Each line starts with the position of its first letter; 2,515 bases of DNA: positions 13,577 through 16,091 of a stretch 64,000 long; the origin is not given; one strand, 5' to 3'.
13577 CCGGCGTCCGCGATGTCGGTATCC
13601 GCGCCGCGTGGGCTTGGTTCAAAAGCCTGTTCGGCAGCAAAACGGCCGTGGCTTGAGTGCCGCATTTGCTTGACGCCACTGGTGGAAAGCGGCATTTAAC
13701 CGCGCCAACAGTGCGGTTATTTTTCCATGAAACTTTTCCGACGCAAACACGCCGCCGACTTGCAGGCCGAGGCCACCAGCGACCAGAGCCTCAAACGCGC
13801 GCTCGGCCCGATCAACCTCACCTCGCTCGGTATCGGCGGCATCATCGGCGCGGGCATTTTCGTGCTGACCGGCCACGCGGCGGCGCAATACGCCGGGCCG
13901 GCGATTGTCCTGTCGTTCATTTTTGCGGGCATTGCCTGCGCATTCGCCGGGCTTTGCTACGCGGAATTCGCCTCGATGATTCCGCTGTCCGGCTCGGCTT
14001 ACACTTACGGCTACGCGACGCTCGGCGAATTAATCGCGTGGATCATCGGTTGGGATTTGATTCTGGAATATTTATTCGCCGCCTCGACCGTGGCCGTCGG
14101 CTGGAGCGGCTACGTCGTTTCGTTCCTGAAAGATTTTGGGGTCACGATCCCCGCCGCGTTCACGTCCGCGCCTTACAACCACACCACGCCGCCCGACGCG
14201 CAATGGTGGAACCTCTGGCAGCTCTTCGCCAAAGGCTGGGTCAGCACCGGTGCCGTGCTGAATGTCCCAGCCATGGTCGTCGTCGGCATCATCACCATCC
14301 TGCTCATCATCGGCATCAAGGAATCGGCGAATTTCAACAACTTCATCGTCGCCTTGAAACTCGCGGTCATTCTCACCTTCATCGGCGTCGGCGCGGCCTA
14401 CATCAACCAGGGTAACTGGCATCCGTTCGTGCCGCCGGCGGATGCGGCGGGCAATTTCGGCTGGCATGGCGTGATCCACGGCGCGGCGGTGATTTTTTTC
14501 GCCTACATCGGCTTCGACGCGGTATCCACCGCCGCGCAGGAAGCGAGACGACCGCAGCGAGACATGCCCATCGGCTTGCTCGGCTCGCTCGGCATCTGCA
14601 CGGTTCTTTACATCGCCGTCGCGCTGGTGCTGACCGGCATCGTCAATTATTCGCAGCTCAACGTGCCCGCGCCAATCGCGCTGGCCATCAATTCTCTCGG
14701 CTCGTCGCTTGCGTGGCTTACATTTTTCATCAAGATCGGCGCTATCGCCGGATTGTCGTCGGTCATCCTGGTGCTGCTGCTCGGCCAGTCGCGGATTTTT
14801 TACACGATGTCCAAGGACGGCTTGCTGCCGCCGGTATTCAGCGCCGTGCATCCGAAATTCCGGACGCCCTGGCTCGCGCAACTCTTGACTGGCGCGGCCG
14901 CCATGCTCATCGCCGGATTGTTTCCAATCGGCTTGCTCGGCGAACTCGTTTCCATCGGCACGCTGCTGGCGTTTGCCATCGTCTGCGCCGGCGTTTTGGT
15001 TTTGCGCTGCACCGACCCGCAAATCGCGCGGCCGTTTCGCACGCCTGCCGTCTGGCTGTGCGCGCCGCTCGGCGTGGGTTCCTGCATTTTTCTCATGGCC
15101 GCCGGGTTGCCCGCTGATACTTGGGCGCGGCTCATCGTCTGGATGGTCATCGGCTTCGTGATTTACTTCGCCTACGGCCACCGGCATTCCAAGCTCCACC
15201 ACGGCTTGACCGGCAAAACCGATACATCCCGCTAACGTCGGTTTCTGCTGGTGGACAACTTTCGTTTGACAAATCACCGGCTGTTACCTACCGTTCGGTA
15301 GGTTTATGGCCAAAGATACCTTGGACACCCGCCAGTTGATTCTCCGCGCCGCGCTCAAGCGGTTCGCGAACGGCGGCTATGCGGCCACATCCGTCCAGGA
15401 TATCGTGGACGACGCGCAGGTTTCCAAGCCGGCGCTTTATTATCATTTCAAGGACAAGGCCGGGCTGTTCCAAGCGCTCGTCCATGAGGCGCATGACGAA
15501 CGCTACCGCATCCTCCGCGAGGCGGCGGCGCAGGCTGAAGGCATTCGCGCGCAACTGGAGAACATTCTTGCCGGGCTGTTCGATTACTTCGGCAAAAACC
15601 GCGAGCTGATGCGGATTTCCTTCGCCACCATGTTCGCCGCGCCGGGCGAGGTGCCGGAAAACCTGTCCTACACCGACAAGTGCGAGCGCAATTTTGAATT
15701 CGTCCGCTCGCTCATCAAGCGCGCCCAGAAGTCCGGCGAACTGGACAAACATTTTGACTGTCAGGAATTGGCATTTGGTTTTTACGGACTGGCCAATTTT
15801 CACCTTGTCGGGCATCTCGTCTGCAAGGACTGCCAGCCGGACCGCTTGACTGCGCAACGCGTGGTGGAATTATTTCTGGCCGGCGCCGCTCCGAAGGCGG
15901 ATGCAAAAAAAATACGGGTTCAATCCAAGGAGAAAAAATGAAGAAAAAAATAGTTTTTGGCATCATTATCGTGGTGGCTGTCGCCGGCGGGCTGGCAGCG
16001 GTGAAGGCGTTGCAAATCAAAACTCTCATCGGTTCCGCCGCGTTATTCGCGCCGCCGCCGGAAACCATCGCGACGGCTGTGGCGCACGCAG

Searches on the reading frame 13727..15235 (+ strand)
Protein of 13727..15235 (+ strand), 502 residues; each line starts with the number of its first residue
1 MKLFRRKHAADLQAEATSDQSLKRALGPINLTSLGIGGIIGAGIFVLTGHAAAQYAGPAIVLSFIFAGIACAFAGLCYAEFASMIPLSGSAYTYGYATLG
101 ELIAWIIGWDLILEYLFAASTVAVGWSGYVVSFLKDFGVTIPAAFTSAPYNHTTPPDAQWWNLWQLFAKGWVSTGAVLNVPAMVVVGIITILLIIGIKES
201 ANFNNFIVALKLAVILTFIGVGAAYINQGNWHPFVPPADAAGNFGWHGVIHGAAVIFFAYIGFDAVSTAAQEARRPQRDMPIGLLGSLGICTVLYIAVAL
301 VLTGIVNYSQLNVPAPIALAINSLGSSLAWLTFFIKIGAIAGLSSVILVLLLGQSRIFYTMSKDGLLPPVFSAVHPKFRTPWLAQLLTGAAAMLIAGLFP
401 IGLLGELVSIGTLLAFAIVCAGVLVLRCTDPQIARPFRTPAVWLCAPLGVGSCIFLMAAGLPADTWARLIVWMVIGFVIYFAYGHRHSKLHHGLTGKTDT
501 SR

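Call 58: search_protein_families(library=pfam, proteins=[window:13727-15235:+], max_evalue=0.0001)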
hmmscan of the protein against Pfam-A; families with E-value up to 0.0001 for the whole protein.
window:13727-15235:+ (502 aa): 3 families
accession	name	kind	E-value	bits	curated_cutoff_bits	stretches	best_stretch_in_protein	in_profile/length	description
PF13520.12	AA_permease_2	-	2.8e-56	191.7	27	1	26-478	1-426/427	Amino acid permease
PF00324.27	AA_permease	-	9.6e-35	120.6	24.6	1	32-458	3-414/470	Amino acid permease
PF13906.12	AA_permease_C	-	9.1e-10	38.9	27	1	449-488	13-51/51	C-terminus of AA_permease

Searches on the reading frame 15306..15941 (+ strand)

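Call 58: search_protein_families(library=pfam, proteins=[window:15306-15941:+], max_evalue=0.0001)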
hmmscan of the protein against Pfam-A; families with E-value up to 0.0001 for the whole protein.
window:15306-15941:+ (211 aa): 1 family
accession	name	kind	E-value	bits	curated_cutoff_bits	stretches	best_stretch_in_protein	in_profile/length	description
PF00440.29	TetR_N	-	5.9e-17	61.6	24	1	12-58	1-47/47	Bacterial regulatory proteins, tetR family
